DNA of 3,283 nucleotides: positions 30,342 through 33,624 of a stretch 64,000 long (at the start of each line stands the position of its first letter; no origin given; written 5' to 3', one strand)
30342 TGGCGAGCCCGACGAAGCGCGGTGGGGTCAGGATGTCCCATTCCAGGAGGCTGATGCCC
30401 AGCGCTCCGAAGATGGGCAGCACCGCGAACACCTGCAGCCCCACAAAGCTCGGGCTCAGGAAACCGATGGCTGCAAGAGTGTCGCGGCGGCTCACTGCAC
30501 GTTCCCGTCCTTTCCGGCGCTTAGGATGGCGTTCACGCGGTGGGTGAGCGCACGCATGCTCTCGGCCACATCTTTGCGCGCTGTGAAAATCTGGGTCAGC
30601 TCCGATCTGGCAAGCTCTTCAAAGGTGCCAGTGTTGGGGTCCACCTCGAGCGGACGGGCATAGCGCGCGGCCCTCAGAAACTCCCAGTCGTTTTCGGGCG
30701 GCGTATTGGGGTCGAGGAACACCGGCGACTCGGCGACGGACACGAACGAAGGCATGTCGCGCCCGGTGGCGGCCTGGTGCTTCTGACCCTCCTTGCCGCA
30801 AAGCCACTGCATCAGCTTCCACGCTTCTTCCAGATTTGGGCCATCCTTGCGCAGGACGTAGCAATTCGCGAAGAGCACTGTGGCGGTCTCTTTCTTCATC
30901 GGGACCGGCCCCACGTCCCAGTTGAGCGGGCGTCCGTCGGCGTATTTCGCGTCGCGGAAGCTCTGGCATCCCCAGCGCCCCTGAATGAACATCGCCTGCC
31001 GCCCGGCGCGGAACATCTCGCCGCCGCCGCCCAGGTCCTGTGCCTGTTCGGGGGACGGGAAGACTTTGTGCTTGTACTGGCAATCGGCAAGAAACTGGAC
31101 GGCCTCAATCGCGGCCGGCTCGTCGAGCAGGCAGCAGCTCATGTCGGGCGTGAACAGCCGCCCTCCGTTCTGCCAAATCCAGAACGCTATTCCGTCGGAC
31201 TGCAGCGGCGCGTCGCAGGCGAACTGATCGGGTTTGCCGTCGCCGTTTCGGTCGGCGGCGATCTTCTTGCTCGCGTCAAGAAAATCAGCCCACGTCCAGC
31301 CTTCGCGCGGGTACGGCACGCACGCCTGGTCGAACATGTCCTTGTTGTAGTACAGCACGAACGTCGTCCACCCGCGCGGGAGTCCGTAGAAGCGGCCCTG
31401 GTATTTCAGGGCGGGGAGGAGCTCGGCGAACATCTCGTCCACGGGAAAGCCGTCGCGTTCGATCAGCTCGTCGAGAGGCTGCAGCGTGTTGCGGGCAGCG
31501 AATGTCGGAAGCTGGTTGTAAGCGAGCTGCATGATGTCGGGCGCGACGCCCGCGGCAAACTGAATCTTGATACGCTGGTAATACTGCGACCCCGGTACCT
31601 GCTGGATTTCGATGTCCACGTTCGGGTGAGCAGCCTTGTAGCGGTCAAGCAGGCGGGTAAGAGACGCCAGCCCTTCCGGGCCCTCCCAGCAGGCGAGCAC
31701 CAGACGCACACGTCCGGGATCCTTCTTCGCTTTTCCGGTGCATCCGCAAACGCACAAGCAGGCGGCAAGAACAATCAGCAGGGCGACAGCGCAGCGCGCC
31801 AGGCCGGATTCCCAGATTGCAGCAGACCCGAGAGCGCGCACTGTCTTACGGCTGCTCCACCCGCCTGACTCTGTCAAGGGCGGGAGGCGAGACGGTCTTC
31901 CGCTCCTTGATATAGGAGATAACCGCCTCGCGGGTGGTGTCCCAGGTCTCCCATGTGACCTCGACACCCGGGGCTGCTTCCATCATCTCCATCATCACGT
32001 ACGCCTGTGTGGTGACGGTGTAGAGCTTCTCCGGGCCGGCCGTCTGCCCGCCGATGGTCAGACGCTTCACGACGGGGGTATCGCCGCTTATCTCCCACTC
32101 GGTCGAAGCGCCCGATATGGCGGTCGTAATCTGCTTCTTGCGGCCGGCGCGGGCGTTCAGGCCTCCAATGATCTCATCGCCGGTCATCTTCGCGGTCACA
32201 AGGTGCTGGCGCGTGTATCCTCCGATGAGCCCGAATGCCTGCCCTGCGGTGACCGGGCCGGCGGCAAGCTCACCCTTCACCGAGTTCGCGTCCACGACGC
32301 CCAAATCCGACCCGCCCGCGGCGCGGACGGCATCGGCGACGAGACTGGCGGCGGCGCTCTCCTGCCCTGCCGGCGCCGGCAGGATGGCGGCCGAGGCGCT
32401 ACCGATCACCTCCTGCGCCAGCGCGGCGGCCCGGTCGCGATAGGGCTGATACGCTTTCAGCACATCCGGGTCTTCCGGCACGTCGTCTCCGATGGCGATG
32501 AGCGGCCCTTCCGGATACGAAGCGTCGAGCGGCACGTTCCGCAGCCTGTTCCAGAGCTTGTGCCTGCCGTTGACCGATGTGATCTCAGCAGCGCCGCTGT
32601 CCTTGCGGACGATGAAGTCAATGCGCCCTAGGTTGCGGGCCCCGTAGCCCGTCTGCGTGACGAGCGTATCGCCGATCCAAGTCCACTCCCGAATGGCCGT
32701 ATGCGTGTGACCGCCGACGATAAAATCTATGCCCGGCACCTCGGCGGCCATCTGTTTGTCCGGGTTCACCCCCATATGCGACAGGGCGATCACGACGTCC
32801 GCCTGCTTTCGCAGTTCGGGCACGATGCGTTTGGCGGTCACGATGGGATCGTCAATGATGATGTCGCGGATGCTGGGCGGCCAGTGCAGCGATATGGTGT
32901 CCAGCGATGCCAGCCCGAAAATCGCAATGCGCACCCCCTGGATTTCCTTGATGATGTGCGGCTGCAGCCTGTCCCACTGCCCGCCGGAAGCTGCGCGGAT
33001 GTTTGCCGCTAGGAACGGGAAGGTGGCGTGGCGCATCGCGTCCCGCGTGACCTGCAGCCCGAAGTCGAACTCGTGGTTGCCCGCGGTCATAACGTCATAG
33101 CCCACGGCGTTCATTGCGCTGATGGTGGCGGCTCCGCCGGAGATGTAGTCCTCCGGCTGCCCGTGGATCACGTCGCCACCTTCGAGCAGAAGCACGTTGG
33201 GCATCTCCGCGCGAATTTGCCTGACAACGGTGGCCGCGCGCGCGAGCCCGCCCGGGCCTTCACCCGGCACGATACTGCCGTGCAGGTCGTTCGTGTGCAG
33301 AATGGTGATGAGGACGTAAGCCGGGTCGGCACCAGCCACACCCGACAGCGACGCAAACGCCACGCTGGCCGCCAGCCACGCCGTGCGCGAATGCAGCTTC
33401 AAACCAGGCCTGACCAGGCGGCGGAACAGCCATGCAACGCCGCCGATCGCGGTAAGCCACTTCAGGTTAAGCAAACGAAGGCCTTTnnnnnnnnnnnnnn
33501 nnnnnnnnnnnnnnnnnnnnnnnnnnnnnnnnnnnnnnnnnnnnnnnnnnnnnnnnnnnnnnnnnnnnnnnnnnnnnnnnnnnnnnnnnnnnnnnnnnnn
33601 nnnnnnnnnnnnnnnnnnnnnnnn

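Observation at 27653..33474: Second FGE-fold paralog co-directional with a sugar ABC importer and a 5'-nucleotidase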

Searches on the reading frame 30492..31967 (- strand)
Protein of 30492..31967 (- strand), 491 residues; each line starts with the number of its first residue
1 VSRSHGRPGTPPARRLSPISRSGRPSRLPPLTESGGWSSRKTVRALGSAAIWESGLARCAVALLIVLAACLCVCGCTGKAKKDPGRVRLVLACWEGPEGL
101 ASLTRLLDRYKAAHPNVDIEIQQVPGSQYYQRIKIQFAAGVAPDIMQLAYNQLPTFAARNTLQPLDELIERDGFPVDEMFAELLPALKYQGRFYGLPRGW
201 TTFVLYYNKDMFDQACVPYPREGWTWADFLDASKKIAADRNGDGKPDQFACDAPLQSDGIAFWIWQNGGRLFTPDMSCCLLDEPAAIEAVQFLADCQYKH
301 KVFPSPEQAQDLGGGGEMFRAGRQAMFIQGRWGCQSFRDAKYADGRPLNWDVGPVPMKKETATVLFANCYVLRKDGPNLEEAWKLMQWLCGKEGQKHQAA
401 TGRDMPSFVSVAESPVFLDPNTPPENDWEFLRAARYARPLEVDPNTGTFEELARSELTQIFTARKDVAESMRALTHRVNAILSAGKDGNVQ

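Call 3: search_protein_families(library=pfam, proteins=[window:30492-31967:-])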
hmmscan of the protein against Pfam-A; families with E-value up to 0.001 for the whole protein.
window:30492-31967:- (491 aa): 3 families
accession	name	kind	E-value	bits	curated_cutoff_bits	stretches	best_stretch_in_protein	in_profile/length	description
PF01547.30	SBP_bac_1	-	4.3e-39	135.8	26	1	100-396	7-307/307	Bacterial extracellular solute-binding protein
PF13416.11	SBP_bac_8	-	3.5e-35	122.6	27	1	106-417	2-271/279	Bacterial extracellular solute-binding protein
PF13343.11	SBP_bac_6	-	0.00035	20.6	24.6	0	369-432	184-243/245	Bacterial extracellular solute-binding protein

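Call 11: search_protein_families(library=ncbifam, proteins=[window:30492-31967:-])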
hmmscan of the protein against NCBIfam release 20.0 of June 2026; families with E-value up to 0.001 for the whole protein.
window:30492-31967:- (491 aa): 5 families
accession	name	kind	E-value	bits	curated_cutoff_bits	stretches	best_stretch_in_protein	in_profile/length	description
NF053763.1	ABCarbgalBndGanS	equivalog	2.4e-15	56.2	700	1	61-421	6-358/420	galactooligosaccharide ABC transporter substrate-binding protein GanS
NF008211.0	PRK10974.1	equivalog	1.1e-07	30.8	411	1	104-238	44-183/439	sn-glycerol-3-phosphate ABC transporter substrate-binding protein UgpB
TIGR03850.1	bind_CPR_0540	equivalog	7.8e-06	24.7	299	1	62-234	6-189/437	carbohydrate ABC transporter substrate-binding protein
NF007011.0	PRK09474.1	equivalog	5.1e-05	22.3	291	1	77-341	23-265/396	maltose/maltodextrin ABC transporter substrate-binding protein MalE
TIGR03851.1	chitin_NgcE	equivalog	0.00034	19.7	399.65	1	109-238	62-195/450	N-acetylglucosamine/diacetylchitobiose ABC transporter substrate-binding protein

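Call 26: find_related_loci(query=window:30492-31841:-, collection=metagenome_contigs, flank=10000)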
Query window:30492-31841:- (449 aa) in metagenome_contigs; peptide patterns used: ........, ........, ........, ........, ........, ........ (x = any residue, [..] = any of these).
600 stretches matched a pattern (row limit reached: there are more); 530 encode a relative of the query (tblastn E <= 1e-3); the best 80 are kept; 80 distinct loci.
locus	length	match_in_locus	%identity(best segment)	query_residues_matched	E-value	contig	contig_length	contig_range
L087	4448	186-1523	94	1-447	0e+0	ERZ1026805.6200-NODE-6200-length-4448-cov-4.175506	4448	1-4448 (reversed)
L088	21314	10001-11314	70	2-439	0e+0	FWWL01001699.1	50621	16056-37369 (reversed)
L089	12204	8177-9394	73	33-439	0e+0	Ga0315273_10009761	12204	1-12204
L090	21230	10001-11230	65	31-440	0e+0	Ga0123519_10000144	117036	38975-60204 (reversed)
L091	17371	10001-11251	32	16-440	3e-72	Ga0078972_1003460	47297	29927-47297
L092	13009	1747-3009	33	13-444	4e-70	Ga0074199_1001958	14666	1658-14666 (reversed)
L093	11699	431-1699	30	14-445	3e-69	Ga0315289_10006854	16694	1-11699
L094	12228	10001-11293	30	8-440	9e-67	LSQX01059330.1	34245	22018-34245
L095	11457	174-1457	30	8-440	1e-66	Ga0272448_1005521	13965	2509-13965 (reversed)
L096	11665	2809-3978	34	45-441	3e-66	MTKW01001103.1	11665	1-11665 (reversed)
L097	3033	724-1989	31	19-440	6e-67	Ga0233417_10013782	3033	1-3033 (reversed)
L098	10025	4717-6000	30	8-440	2e-66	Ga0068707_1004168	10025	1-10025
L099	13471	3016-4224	33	13-428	2e-64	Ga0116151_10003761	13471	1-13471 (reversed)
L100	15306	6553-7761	33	13-428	2e-64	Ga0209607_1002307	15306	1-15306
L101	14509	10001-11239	30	24-440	1e-64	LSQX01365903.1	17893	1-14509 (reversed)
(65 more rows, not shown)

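Call 53: search_solved_structures(query=window:30492-31841:-, max_evalue=0.00001)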
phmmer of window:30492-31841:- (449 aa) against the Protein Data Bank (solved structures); distinct sequences matched with E-value up to 0.00001: 81 (the best 60 are shown).
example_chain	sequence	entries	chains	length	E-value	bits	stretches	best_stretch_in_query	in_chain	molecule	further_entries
5f7v_A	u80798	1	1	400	1.2e-37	133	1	51-418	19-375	Lmo0181 protein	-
6rjy_A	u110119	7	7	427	2.2e-34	122.3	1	55-412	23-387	Arabino-oligosaccharids-binding protein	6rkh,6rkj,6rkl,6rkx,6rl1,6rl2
5ci5_A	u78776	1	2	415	4.9e-25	91.4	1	74-371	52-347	Extracellular solute-binding protein family 1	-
4r9f_A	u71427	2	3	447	3e-22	82.2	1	16-349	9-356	MBP1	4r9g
4rk2_A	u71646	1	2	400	3.4e-20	75.5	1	47-197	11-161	Putative sugar ABC transporter, substrate-binding protein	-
3uor_A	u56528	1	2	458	1e-19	73.9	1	39-366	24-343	ABC transporter sugar binding protein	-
5z6b_A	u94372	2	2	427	6.1e-18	68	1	19-372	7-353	Putative ABC transporter substrate-binding protein YesO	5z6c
5ysb_A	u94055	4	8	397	2.1e-17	66.3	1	48-441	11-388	Lin1841 protein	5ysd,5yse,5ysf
6dtq_A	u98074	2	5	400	1.9e-16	63.1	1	58-374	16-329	maltose-binding protein MalE3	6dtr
4r6k_A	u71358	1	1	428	3e-16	62.5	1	40-372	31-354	SOLUTE-BINDING PROTEIN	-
4qrz_A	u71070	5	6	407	2.4e-15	59.5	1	48-351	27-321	ABC-TYPE SUGAR TRANSPORTER | ABC transporter, substrate binding protein (Sugar)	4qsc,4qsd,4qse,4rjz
1eu8_A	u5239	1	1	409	2.7e-15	59.3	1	47-376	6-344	TREHALOSE/MALTOSE BINDING PROTEIN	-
7x0i_A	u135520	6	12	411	2.1e-13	53.1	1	61-377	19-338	CbpB | CpbB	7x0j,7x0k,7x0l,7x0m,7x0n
8art_A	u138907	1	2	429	3.1e-13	52.5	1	13-202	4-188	Putative secreted maltose-binding protein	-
9xf5_A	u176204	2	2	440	1.2e-12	50.6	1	63-371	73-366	ABC transporter substrate-binding protein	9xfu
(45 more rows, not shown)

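Call 54: search_protein_families(library=ncbifam, proteins=[L090:13037-13657:+, L090:13654-14313:-, L090:14452-15411:-, L090:15300-16154:-, L090:16154-17137:-, L090:17148-18233:-], max_evalue=0.00001)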
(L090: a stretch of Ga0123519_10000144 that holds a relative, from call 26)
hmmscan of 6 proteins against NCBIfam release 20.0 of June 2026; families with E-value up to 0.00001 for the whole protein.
L090:13037-13657:+ (206 aa): 17 families
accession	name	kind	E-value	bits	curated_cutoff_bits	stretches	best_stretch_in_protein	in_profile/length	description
NF045917.1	PhserinePhPspA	equivalog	4e-37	128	350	1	1-203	1-203/211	phosphoserine phosphatase PspA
TIGR03162.1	ribazole_cobC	equivalog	4.8e-37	127.1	162.9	1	4-182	1-175/176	alpha-ribazole phosphatase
NF005567.0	PRK07238.1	equivalog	1.9e-32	113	326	1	4-201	180-378/378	bifunctional RNase H/acid phosphatase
NF011580.0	PRK15004.1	equivalog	1.9e-23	83.5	250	1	3-199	2-198/203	adenosylcobalamin/alpha-ribazole phosphatase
NF002901.0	PRK03482.1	equivalog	8.1e-21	74.6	261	1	1-191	1-190/215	2,3-diphosphoglycerate-dependent phosphoglycerate mutase GpmB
NF038349.1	dPGM_arch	equivalog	1.2e-19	71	225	1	6-188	3-174/194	2,3-diphosphoglycerate-dependent phosphoglycerate mutase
NF009994.0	PRK13463.1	equivalog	1.5e-17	64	277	1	3-154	4-154/203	phosphoserine phosphatase 1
TIGR03848.1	MSMEG_4193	subfamily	2.8e-16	59.6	203.85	1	4-187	2-188/204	MSMEG_4193 family putative phosphomutase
NF002217.0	PRK01112.1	equivalog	8.4e-14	51.5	320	1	1-64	1-64/228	2,3-bisphosphoglycerate-dependent phosphoglycerate mutase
NF002339.0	PRK01295.1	equivalog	4.9e-13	49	316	1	4-159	5-166/206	2,3-bisphosphoglycerate-dependent phosphoglycerate mutase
NF010718.0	PRK14120.1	equivalog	9.1e-13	48.1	366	1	3-110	6-119/249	phosphoglyceromutase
TIGR01258.1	pgm_1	subfamily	1.9e-11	43.8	81.7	1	4-103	3-107/245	2,3-bisphosphoglycerate-dependent phosphoglycerate mutase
NF010713.0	PRK14115.1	equivalog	2.8e-11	43.2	305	1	1-103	1-108/248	2,3-diphosphoglycerate-dependent phosphoglycerate mutase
NF009993.0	PRK13462.1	equivalog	5.6e-08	32.7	226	1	4-174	8-170/203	acid phosphatase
NF010717.0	PRK14119.1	equivalog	1.6e-07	31.1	378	1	1-103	1-108/228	2,3-diphosphoglycerate-dependent phosphoglycerate mutase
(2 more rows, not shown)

L090:13654-14313:- (219 aa): 2 families
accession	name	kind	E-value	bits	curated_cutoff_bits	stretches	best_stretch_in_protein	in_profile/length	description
TIGR02135.1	phoU_full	equivalog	5.5e-60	202.6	130.25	1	6-215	1-211/212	phosphate signaling complex protein PhoU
NF008332.0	PRK11115.1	equivalog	1.3e-32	113.2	342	1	6-213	12-219/239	phosphate signaling complex protein PhoU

L090:14452-15411:- (319 aa): 186 families (the best 25 are shown)
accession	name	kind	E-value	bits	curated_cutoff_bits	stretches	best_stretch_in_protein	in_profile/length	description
TIGR00972.1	3a0107s01c2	equivalog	1.4e-119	398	343.2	1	73-319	2-248/248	phosphate ABC transporter ATP-binding protein PstB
NF010860.0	PRK14267.1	equivalog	1.7e-86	290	412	1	71-319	3-253/253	phosphate ABC transporter ATP-binding protein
NF010851.0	PRK14258.1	subfamily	1.5e-84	283.5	425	1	72-318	7-260/261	phosphate ABC transporter ATP-binding protein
NF010840.0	PRK14246.1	equivalog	4.3e-72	242.9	425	1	75-318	13-256/257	phosphate ABC transporter ATP-binding protein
NF010864.0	PRK14271.1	equivalog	6.7e-70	235.3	561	1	72-317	21-265/276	phosphate ABC transporter ATP-binding protein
NF007027.0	PRK09493.1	equivalog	4.3e-48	163.7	379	1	75-314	4-236/240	glutamine ABC transporter ATP-binding protein GlnQ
TIGR04521.1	ECF_ATPase_2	equivalog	2.5e-45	154.7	330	1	84-303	17-234/279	energy-coupling factor transporter ATPase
NF008428.0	PRK11264.1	equivalog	3.5e-44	150.9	406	1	72-314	3-244/250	L-cystine ABC transporter ATP-binding protein TcyN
NF008338.0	PRK11124.1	equivalog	2.2e-42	145.2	369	1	72-314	2-240/242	arginine ABC transporter ATP-binding protein ArtP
TIGR01186.1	proV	subfamily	4.6e-41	141.1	326.6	1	83-315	4-231/363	betaine/proline/choline family ABC transporter ATP-binding protein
TIGR02315.1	ABC_phnC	equivalog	1.2e-39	136.2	266.1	1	73-280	2-212/243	phosphonate ABC transporter ATP-binding protein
NF010158.0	PRK13637.1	equivalog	2.4e-39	135.2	390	1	85-281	20-212/287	energy-coupling factor transporter ATPase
TIGR04520.1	ECF_ATPase_1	equivalog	2.5e-38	132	315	1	75-282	3-205/269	energy-coupling factor transporter ATPase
TIGR03265.1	PhnT2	equivalog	3.7e-38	131.7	457.7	1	72-312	4-233/353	putative 2-aminoethylphosphonate ABC transporter ATP-binding protein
TIGR03415.1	ABC_choXWV_ATP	equivalog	4.1e-38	131.3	483.75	1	83-315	35-266/382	choline ABC transporter ATP-binding protein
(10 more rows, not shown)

L090:15300-16154:- (284 aa): 11 families
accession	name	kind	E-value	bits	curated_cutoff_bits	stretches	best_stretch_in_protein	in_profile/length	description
NF008430.0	PRK11268.1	equivalog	4.3e-90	301.8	439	1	2-274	16-289/295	phosphate ABC transporter permease PstA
TIGR00974.1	3a0107s02c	equivalog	7.4e-84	281.1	193.45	1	16-276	4-268/272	phosphate ABC transporter permease PstA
TIGR02138.1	phosphate_pstC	equivalog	2.6e-36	125.2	196.45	1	17-276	5-293/296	phosphate ABC transporter permease subunit PstC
NF008435.0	PRK11275.1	equivalog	2.7e-13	49.7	502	1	125-219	157-251/319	phosphate ABC transporter permease PstC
TIGR02139.1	permease_CysT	equivalog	2.2e-09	37.3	246.1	1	137-221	131-215/265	sulfate ABC transporter permease subunit CysT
NF038017.1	ABC_perm1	subfamily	1.2e-08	35.2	100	1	73-210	6-143/184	ABC transporter permease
TIGR00969.1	3a0106s02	subfamily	1.2e-08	34.7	240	1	142-215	145-220/272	sulfate ABC transporter permease subunit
NF008208.0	PRK10971.1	equivalog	1.1e-07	31.6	415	1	143-224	145-225/277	sulfate/thiosulfate ABC transporter permease CysT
NF006939.0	PRK09421.1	equivalog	1.1e-07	31.4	262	1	121-276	77-222/230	molybdate ABC transporter permease subunit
TIGR02141.1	modB_ABC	equivalog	2.6e-07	30.5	182.6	1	136-244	78-179/208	molybdate ABC transporter permease subunit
TIGR02140.1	permease_CysW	equivalog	2.1e-06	27.4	329.1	0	146-210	136-201/261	sulfate ABC transporter permease subunit CysW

L090:16154-17137:- (327 aa): 13 families
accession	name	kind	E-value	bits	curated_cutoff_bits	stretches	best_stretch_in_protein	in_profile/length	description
TIGR02138.1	phosphate_pstC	equivalog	4.1e-96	321.5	196.45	1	26-316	1-294/296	phosphate ABC transporter permease subunit PstC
NF008435.0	PRK11275.1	equivalog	2.3e-89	299.6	502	1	24-320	14-315/319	phosphate ABC transporter permease PstC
TIGR00974.1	3a0107s02c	equivalog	1.8e-44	152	193.45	1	33-318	6-271/272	phosphate ABC transporter permease PstA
NF008430.0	PRK11268.1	equivalog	5.8e-22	78.1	439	2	178-316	155-292/295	phosphate ABC transporter permease PstA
TIGR00969.1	3a0106s02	subfamily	4.3e-13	49.3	240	1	180-312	145-268/272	sulfate ABC transporter permease subunit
TIGR02141.1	modB_ABC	equivalog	4e-12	46.2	182.6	1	91-267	6-175/208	molybdate ABC transporter permease subunit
TIGR02139.1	permease_CysT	equivalog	1.3e-11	44.7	246.1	1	182-284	138-238/265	sulfate ABC transporter permease subunit CysT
NF038017.1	ABC_perm1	subfamily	3.2e-10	40.3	100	1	184-260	80-155/184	ABC transporter permease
NF008208.0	PRK10971.1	equivalog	1.3e-09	37.9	415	1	181-309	145-270/277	sulfate/thiosulfate ABC transporter permease CysT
TIGR02140.1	permease_CysW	equivalog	1.2e-07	31.5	329.1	1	93-313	53-255/261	sulfate ABC transporter permease subunit CysW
TIGR01097.1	PhnE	equivalog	1.2e-07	31.5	216.7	0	172-239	123-190/252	phosphonate ABC transporter, permease protein PhnE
NF006939.0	PRK09421.1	equivalog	1.4e-07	31.2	262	1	92-313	19-224/230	molybdate ABC transporter permease subunit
TIGR01581.1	Mo_ABC_porter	hypoth_equivalog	2.1e-06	27.4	210.3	0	89-258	27-185/225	ABC transporter permease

L090:17148-18233:- (361 aa): 4 families
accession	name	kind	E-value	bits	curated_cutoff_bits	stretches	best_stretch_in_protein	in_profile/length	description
TIGR00975.1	3a0107s03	equivalog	8.1e-124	412.8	205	1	43-353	1-314/315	phosphate ABC transporter substrate-binding protein PstS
NF008171.0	PRK10918.1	equivalog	4.6e-104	348.1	339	1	32-358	18-343/346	phosphate ABC transporter substrate-binding protein PstS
TIGR02136.1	ptsS_2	subfamily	4.2e-26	91.8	206.6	1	8-330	7-287/295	phosphate ABC transporter substrate-binding protein PstS family protein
TIGR04505.1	PtsS_plasma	equivalog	4e-06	26.5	175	0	44-93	32-81/334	phosphate ABC transporter substrate-binding protein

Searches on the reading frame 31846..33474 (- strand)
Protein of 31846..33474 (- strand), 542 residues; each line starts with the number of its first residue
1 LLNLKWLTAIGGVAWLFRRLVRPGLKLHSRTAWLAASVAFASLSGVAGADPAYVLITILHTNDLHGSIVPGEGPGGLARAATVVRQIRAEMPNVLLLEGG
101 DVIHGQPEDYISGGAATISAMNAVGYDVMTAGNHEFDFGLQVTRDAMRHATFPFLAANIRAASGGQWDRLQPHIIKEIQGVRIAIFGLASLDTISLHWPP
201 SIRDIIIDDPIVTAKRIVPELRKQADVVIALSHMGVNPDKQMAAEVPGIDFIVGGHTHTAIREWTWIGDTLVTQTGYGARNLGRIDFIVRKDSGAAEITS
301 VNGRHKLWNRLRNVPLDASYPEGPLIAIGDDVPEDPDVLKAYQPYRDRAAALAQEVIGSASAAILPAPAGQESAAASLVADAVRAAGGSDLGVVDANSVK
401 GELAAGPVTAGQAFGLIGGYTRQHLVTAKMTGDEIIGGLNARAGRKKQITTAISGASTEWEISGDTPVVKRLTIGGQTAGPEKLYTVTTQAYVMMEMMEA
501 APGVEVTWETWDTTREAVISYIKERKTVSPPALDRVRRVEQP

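Call 3: search_protein_families(library=pfam, proteins=[window:31846-33474:-])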
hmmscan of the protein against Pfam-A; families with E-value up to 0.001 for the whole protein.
window:31846-33474:- (542 aa): 3 families
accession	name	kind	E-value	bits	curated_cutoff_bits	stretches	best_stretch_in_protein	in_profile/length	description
PF00149.33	Metallophos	-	1.5e-17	65.1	21.5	1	57-259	2-190/191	Calcineurin-like phosphoesterase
PF02872.23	5_nucleotid_C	-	1e-12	48.9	23.6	1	369-495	18-148/158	5'-nucleotidase, C-terminal domain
PF09587.15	PGA_cap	-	1.5e-06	28.3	27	1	116-272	68-244/255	Bacterial capsule synthesis protein PGA_cap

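Call 11: search_protein_families(library=ncbifam, proteins=[window:31846-33474:-])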
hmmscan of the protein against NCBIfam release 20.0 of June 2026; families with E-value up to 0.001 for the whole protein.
window:31846-33474:- (542 aa): 14 families
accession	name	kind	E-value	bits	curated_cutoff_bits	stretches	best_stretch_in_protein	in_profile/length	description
NF007109.1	PRK09558.1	equivalog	1.5e-54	185.7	600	2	49-248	30-234/550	bifunctional UDP-sugar hydrolase/5'-nucleotidase UshA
NF006934.0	PRK09419.1-1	subfamily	1.1e-48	165.7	1646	2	48-299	45-309/1174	multifunctional 2',3'-cyclic-nucleotide 2'-phosphodiesterase/3'-nucleotidase/5'-nucleotidase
TIGR04486.1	thiosulf_SoxB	equivalog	2.8e-38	131.5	550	1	75-292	115-333/556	thiosulfohydrolase SoxB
NF041198.1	UshA_like_PCGU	equivalog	2.1e-34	119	275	1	55-296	23-274/519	UshA-like (seleno)protein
NF006938.0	PRK09420.1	equivalog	1.5e-31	109.5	486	1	50-263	21-265/648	bifunctional 2',3'-cyclic-nucleotide 2'-phosphodiesterase/3'-nucleotidase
NF006935.0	PRK09419.1-2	equivalog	1.7e-31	108.8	2801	2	166-440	805-1066/1445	multifunctional 2',3'-cyclic-nucleotide 2'-phosphodiesterase/3'-nucleotidase/5'-nucleotidase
NF040549.1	Nt5e_LPXTG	exception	1.4e-30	106.3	1050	1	56-239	99-289/731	cell surface ecto-5'-nucleotidase Nt5e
NF006937.0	PRK09419.1-4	equivalog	2.4e-30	104.8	2554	2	170-413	788-1020/1411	multifunctional 2',3'-cyclic-nucleotide 2'-phosphodiesterase/3'-nucleotidase/5'-nucleotidase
TIGR01390.1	CycNucDiestase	equivalog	8.3e-30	103.9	883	1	76-261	30-241/626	2',3'-cyclic-nucleotide 2'-phosphodiesterase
NF006936.0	PRK09419.1-3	equivalog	4.9e-27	94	2542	2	76-260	86-301/1212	multifunctional 2',3'-cyclic-nucleotide 2'-phosphodiesterase/3'-nucleotidase/5'-nucleotidase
TIGR01530.1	nadN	equivalog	6.5e-25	87.7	436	1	75-259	32-217/550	NAD nucleotidase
NF008871.0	PRK11907.1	equivalog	5.6e-21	74.4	1266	1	34-259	94-353/814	bifunctional 2',3'-cyclic-nucleotide 2'-phosphodiesterase/3'-nucleotidase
NF006933.0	PRK09418.1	equivalog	2.4e-17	62.4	1419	1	76-300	67-327/780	bifunctional 2',3'-cyclic-nucleotide 2'-phosphodiesterase/3'-nucleotidase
NF049981.1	UshA_like_Sel_2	equivalog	5.4e-08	32.6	140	0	75-138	25-93/262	UshA-like (seleno)protein family 2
